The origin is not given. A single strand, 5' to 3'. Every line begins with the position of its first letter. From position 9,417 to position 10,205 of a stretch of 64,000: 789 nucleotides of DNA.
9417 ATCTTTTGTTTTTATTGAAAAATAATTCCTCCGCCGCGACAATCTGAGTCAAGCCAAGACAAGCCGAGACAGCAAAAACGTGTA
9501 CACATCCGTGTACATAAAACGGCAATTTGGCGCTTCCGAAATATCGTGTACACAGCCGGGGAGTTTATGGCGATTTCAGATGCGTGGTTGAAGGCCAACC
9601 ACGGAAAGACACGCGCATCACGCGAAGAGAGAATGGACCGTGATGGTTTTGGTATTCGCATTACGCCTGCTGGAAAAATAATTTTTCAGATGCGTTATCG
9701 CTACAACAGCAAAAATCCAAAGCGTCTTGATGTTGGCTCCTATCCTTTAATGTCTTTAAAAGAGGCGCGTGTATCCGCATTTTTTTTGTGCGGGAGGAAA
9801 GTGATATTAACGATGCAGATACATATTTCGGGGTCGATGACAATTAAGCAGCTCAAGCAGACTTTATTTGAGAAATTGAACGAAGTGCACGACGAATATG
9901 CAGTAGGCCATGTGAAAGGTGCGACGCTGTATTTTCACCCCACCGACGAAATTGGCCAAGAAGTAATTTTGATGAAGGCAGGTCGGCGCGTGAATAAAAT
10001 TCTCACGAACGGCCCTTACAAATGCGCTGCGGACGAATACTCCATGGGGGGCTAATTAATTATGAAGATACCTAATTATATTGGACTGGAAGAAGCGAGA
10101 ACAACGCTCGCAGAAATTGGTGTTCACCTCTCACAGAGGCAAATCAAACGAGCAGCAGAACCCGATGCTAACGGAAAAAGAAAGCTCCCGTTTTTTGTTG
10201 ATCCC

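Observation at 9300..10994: Decayed integrative element in the 5' end of prfC: the native start is stranded and the element supplies the working start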

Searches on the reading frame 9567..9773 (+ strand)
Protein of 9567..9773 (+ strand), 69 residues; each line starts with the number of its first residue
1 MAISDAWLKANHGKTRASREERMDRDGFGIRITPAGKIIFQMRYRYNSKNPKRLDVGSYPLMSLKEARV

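Call 19: find_homologous_proteins(query=window:9567-9773:+, max_evalue=0.001)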
Query window:9567-9773:+ (69 aa): 2 proteins with E <= 0.001 among 2 candidates.
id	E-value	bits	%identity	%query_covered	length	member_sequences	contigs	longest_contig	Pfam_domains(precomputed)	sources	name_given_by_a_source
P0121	4.6e-24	101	70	100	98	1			PF13356.13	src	-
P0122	2.7e-22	95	65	99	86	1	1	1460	PF13356.13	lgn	-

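Call 21: search_protein_families(library=ncbifam, proteins=[window:9567-9773:+], max_evalue=1)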
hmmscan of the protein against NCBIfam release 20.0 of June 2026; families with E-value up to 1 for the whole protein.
window:9567-9773:+ (69 aa): 2 families
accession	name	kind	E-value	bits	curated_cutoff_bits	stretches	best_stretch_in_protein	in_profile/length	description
NF007246.0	PRK09692.1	domain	0.00067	18.4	434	1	14-68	17-72/413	integrase domain-containing protein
NF009841.0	PRK13316.1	equivalog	0.084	12.9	156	1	4-28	77-100/121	heme oxygenase IsdG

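Call 22: search_protein_families(library=phrogs, proteins=[window:9567-9773:+], max_evalue=1)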
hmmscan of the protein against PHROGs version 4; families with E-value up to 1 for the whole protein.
window:9567-9773:+ (69 aa): 3 families
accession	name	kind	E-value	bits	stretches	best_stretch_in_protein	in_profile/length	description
phrog_3423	-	unknown function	4.9e-15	56.9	1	1-68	6-70/157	-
phrog_1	-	integration and excision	0.00047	20.5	1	1-68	91-149/611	integrase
phrog_27161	-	unknown function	0.23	12.8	1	20-54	32-66/90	-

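Call 34: search_protein_representatives(protein=window:9567-9773:+)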
Query: 69 residues. Proteins with E-value up to 0.001 (for the whole library): 281; up to 1e-10: 81; up to 1e-30: 0. The best 150 are listed.
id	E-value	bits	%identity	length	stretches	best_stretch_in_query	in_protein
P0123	9.9e-30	117.1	32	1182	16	32-63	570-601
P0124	4.8e-23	96.0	73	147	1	1-68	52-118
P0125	6.9e-23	95.5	69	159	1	1-68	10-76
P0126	8.1e-23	95.3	72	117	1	1-68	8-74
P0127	7.7e-22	92.2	72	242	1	1-68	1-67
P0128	1.6e-21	91.2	69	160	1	1-68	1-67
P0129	9.2e-21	88.8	71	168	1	1-64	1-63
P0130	1.4e-20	88.2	64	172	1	1-68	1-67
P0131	2.7e-20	87.3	68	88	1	1-66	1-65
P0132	5.4e-20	86.4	61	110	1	1-68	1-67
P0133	9.0e-19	82.5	68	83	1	1-60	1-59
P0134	1.0e-18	82.3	61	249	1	1-68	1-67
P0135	2.0e-18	81.4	60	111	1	1-68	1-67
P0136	3.8e-18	80.5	60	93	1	1-68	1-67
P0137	4.3e-18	80.4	63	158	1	1-68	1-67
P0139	1.1e-17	79.1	63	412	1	1-68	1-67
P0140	1.5e-17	78.7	60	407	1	1-68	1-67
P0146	7.5e-17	76.5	63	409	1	1-68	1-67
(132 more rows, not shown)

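Call 36: find_related_loci(query=A3, collection=genome_contigs, flank=6000)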
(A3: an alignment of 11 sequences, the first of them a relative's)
Query A3 (412 aa) in genome_contigs; peptide patterns used: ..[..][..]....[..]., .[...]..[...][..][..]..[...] (x = any residue, [..] = any of these).
277 stretches matched a pattern; 227 encode a relative of the query (tblastn E <= 1e-3); the best 80 are kept; 80 distinct loci.
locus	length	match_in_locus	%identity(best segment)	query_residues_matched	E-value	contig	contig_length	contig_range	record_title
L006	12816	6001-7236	100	1-412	0e+0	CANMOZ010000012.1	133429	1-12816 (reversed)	uncultured Saccharospirillaceae bacterium isolate 4-626-3Z.fasta genome assembly, contig: NODE_12, whole genome shotgun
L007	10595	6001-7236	72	1-412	0e+0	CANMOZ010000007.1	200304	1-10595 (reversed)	uncultured Saccharospirillaceae bacterium isolate 4-626-3Z.fasta genome assembly, contig: NODE_7, whole genome shotgun s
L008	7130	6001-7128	73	1-376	0e+0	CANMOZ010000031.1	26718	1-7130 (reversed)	uncultured Saccharospirillaceae bacterium isolate 4-626-3Z.fasta genome assembly, contig: NODE_31, whole genome shotgun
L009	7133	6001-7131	73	1-376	0e+0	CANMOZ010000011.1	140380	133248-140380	uncultured Saccharospirillaceae bacterium isolate 4-626-3Z.fasta genome assembly, contig: NODE_11, whole genome shotgun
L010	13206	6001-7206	44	1-405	2e-101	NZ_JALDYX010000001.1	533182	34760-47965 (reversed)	Marinobacterium sedimentorum strain OS208 NODE_1_length_533182_cov_112.636261, whole genome shotgun sequence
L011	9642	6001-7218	44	1-411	1e-100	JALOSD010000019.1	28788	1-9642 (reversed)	MAG: Burkholderiaceae bacterium isolate Prado198 scaffold_5824, whole genome shotgun sequence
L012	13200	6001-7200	44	1-403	6e-100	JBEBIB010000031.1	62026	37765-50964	MAG: Burkholderiaceae bacterium isolate SF1_2_13 NODE_328_length_62026_cov_20.080934, whole genome shotgun sequence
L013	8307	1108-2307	43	1-403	6e-97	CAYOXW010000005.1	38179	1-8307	MAG TPA_asm: uncultured Methylibium sp. isolate SRP302895_co1_222 genome assembly, contig: NODE_1897_length_38179_cov_57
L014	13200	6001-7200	43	1-402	4e-97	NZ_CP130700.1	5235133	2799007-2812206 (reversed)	Marinomonas sp. PE14-40 chromosome, complete genome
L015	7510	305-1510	43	1-405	3e-96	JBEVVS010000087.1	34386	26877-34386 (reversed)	MAG: Candidatus Thiodiazotropha sp. isolate CTENA6 L123 c_000000000071, whole genome shotgun sequence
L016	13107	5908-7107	42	1-403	6e-96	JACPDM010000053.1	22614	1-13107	MAG: Micavibrio aeruginosavorus isolate NC_groundwater_309_Ag_B-0.1um_59_8 GD18-4_B1_scaffold_436547, whole genome shotg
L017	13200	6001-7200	44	1-404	3e-95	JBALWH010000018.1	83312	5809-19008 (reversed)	MAG: Motiliproteus sp. isolate 6NakV-12 NODE_152_length_83312_cov_7.703617, whole genome shotgun sequence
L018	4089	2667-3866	43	1-403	2e-95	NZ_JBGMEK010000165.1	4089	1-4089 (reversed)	Microbulbifer epialgicus strain DSM 18651 Scaffold165, whole genome shotgun sequence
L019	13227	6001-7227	40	1-412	3e-93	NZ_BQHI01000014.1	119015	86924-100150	Pseudomonas sputi strain BML-PP014 sequence014, whole genome shotgun sequence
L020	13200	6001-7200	41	1-403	2e-93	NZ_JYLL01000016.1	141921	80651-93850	Pseudomonas veronii strain DSM 11331 16_141921_31.7559, whole genome shotgun sequence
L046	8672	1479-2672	41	1-402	2e-83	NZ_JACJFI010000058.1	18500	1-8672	Shewanella sp. SG41-4 NODE_58_length_18500_cov_3.7, whole genome shotgun sequence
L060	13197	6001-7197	38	1-404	6e-80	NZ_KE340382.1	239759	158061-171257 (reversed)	Acinetobacter colistiniresistens strain NIPH 2036 acVBK-supercont1.7, whole genome shotgun sequence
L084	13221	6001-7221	38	1-404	3e-77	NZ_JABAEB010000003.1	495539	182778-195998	Shewanella oncorhynchi strain S-1 Seq3, whole genome shotgun sequence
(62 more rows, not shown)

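Call 42: search_protein_families(library=ncbifam, proteins=[P0139, P0146, P0140, L084:6001-7218:+, L046:1479-2669:+, L060:6001-7194:+], max_evalue=0.001)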
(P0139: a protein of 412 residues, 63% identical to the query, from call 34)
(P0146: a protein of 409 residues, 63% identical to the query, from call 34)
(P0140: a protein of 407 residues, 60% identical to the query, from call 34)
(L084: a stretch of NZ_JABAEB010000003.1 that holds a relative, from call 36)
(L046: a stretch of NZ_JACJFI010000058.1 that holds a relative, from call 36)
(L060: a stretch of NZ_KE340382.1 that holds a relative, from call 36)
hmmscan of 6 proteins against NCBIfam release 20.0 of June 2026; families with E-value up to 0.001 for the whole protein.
P0139 (412 aa): 2 families
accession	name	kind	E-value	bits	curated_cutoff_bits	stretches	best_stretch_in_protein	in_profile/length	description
NF007246.0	PRK09692.1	domain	6.3e-25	87.6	434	1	3-401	8-395/413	integrase domain-containing protein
TIGR02224.1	recomb_XerC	equivalog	0.00011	21.7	335.15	1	114-264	11-164/295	tyrosine recombinase XerC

P0146 (409 aa): 1 family
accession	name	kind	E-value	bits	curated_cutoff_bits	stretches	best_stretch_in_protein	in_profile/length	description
NF007246.0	PRK09692.1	domain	8.1e-22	77.4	434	1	12-399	15-393/413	integrase domain-containing protein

P0140 (407 aa): 3 families
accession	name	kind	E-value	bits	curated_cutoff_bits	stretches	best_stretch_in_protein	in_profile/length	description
NF007246.0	PRK09692.1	domain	4e-15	55.3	434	1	4-317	9-317/413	integrase domain-containing protein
NF040815.2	recomb_XerA_Arch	equivalog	3.7e-08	33.3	220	1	120-358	21-228/263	site-specific tyrosine recombinase/integron integrase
TIGR02225.1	recomb_XerD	equivalog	8.1e-05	22.1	329.6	1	145-276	47-170/290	site-specific tyrosine recombinase XerD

L084:6001-7218:+ (406 aa): 1 family
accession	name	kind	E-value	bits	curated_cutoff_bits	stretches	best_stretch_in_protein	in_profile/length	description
NF007246.0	PRK09692.1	domain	8.9e-13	47.6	434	1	3-291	8-295/413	integrase domain-containing protein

L046:1479-2669:+ (397 aa): 2 families
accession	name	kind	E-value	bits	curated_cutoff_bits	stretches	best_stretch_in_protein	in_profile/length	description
NF007246.0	PRK09692.1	domain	1.1e-09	37.4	434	1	3-278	8-285/413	integrase domain-containing protein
NF040815.2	recomb_XerA_Arch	equivalog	0.00014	21.5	220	1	144-377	43-253/263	site-specific tyrosine recombinase/integron integrase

L060:6001-7194:+ (398 aa): 5 families
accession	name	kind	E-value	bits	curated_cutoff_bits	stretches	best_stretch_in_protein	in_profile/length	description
NF007246.0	PRK09692.1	domain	1.6e-18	66.6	434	1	2-393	7-391/413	integrase domain-containing protein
NF040815.2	recomb_XerA_Arch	equivalog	7e-06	25.8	220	1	120-311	21-192/263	site-specific tyrosine recombinase/integron integrase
NF007370.0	PRK09870.1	subfamily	6e-05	22.8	221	1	199-311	5-117/200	tyrosine-type DNA invertase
TIGR02224.1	recomb_XerC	equivalog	8e-05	22.1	335.15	1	144-308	49-213/295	tyrosine recombinase XerC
TIGR02225.1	recomb_XerD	equivalog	0.00065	19.1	329.6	0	139-268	41-166/290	site-specific tyrosine recombinase XerD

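Call 54: search_protein_families(library=pfam, proteins=[L010:8314-9486:+, L012:9105-10277:+, L012:10981-13107:+, L010:7697-7972:+, L010:8024-8293:+, L012:7239-7712:-, L012:7718-8047:-, L010:12020-12436:-, L010:12443-12775:-, L010:10554-11027:-], max_evalue=0.01)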
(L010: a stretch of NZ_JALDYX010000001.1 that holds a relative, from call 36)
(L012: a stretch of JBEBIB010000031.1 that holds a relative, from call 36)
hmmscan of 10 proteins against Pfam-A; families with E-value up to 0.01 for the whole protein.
L010:8314-9486:+ (391 aa): 2 families
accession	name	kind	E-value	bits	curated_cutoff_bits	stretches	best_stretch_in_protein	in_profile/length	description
PF00589.27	Phage_integrase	-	9.3e-15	55.3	27.1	1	176-369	6-168/172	Phage integrase family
PF13102.12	Phage_int_SAM_5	-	0.00075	20.3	22.3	1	84-154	19-92/98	Phage integrase SAM-like domain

L012:9105-10277:+ (391 aa): 1 family
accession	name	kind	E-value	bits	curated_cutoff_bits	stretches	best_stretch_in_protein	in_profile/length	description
PF00589.27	Phage_integrase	-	1.2e-14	54.9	27.1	1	176-371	4-168/172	Phage integrase family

L012:10981-13107:+ (709 aa): 3 families
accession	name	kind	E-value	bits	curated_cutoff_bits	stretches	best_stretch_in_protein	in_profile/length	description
PF13589.12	HATPase_c_3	-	1.5e-12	48.1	25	1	68-190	5-120/137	Histidine kinase-, DNA gyrase B-, and HSP90-like ATPase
PF13588.12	HSDR_N_2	-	9.4e-05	22.9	25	1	520-597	7-77/110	Type I restriction enzyme R protein N terminus (HSDR_N)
PF02518.31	HATPase_c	-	0.00025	21.9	26.4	1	66-137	6-73/111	Histidine kinase-, DNA gyrase B-, and HSP90-like ATPase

L010:7697-7972:+ (92 aa): 0 families

L010:8024-8293:+ (90 aa): 0 families

L012:7239-7712:- (157 aa): 0 families

L012:7718-8047:- (109 aa): 0 families

L010:12020-12436:- (138 aa): 0 families

L010:12443-12775:- (110 aa): 0 families

L010:10554-11027:- (157 aa): 0 families

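Call 59: search_dna_similar(query=P0146, collection=phages, mode=protein, max_evalue=1e-10, max_rows=25)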
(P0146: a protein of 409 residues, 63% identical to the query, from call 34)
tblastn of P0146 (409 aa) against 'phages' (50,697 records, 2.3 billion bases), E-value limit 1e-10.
Records with a match: 404; places in all: 405; records where one place covers at least 80% of the query: 358.
Best place of each record, by identity: <60% 404.
By first word of the organism name: Stx2a-converting 110; Escherichia 49; Pseudomonas 31; Vibrio 30; Klebsiella 26; Acinetobacter 25; Enterobacteria 21; Stx2c-converting 17; Stx2-converting 17; Stx1a-converting 14; and 25 more.
By host as written in the record: - 168; Escherichia coli 24; Pseudomonas aeruginosa 20; Klebsiella pneumoniae 13; Moraxella catarrhalis 13; Acinetobacter baumannii 10; Vibrio anguillarum strain BA35 10; Vibrio anguillarum BA35 6; and 95 more.
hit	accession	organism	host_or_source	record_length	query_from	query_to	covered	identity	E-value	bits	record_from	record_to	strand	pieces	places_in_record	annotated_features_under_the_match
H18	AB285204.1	Enterobacteria phage cdtI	Escherichia coli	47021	1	403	99%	41.6%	3e-93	312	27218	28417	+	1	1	Phage integrase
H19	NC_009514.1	Enterobacteria phage cdtI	Escherichia coli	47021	1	403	99%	41.6%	3e-93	312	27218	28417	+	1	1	site-specific integrase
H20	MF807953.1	Escherichia phage Ayreon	Escherichia coli K12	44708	1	403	99%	41.6%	8e-93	311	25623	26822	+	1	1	integrase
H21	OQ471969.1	Acinetobacter phage vB_AbaM_ABMM1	Acinetobacter baumannii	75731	1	398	97%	42.0%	4e-94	315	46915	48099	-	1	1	integrase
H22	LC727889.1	Stx2c-converting phage Stx2c_EH0430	-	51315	1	405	99%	40.9%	5e-91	306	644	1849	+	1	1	none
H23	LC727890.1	Stx2c-converting phage Stx2c_EH0474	-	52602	1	405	99%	40.9%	5e-91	306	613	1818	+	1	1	none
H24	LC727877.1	Stx2c-converting phage Stx2c_JNE090279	-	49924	1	403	99%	41.1%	1e-91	307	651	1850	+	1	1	none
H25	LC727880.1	Stx2c-converting phage Stx2c_2409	-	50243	1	403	99%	41.1%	1e-91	307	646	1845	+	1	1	none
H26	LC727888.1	Stx2c-converting phage Stx2c_JNE110649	-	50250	1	403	99%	41.1%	1e-91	307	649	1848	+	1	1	none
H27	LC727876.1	Stx2c-converting phage Stx2c_PV98-693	-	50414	1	403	99%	41.1%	1e-91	307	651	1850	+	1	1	none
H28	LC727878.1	Stx2c-converting phage Stx2c_JNE072859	-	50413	1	403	99%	41.1%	1e-91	307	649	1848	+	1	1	none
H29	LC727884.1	Stx2c-converting phage Stx2c_JNE121036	-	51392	1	403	99%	41.1%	1e-91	307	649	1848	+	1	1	none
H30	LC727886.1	Stx2c-converting phage Stx2c_04E077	-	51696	1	403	99%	41.1%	1e-91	307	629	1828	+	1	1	none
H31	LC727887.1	Stx2c-converting phage Stx2c_JNE130578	-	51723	1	403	99%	41.1%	1e-91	307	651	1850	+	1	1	none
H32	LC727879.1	Stx2c-converting phage Stx2c_JNE082642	-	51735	1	403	99%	41.1%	1e-91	307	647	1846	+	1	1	none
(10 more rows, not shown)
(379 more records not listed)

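Call 61: get_annotated_region(hit=H19, flank=2500)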
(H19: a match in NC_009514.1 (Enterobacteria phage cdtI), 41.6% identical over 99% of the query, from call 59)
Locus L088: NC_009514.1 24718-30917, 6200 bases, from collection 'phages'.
description: Phage cdtI DNA, complete genome.
organism: Enterobacteria phage cdtI (NCBI taxid 414970)
taxonomy: Viruses; Duplodnaviria; Heunggongvirae; Uroviricota; Caudoviricetes
host: Escherichia coli; source: -; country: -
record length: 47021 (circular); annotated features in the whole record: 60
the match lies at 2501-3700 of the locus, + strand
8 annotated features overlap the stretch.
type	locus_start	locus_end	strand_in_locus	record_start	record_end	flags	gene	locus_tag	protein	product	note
CDS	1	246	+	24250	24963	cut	cdtA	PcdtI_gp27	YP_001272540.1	cytolethal distending toxin A subunit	orf27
CDS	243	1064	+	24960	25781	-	cdtB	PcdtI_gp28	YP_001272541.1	cytolethal distending toxin B subunit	orf28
CDS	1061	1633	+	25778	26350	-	cdtC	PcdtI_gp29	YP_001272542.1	cytolethal distending toxin C subunit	orf29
CDS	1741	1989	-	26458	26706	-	-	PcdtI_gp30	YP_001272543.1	RecA filament binding protein DinI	orf30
CDS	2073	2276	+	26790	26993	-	-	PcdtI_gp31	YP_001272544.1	hypothetical protein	orf31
CDS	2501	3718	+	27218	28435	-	-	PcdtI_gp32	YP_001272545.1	site-specific integrase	orf32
CDS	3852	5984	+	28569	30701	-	-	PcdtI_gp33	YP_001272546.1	hypothetical protein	orf33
CDS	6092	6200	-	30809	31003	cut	-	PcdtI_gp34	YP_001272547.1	excisionase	orf34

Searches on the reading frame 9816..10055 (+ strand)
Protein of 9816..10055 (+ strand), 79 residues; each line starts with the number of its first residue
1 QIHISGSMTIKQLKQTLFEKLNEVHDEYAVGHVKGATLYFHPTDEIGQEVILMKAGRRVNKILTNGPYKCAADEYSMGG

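Call 4: search_protein_families(library=pfam, proteins=[window:9816-10055:+], max_evalue=1)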
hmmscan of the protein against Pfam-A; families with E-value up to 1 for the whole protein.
window:9816-10055:+ (79 aa): 1 family
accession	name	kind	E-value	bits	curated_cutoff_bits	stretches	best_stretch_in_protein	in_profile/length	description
PF24356.1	WH_PARP12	-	0.19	12.1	27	1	5-22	17-34/70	PARP12 winged helix domain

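Call 21: search_protein_families(library=ncbifam, proteins=[window:9816-10055:+], max_evalue=1)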
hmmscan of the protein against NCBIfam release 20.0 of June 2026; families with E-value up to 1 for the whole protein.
window:9816-10055:+ (79 aa): 0 families

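Call 22: search_protein_families(library=phrogs, proteins=[window:9816-10055:+], max_evalue=1)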
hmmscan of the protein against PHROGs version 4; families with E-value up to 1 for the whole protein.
window:9816-10055:+ (79 aa): 1 family
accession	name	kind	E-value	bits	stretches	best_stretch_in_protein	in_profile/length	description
phrog_5180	-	unknown function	0.34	12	1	8-27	18-37/69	-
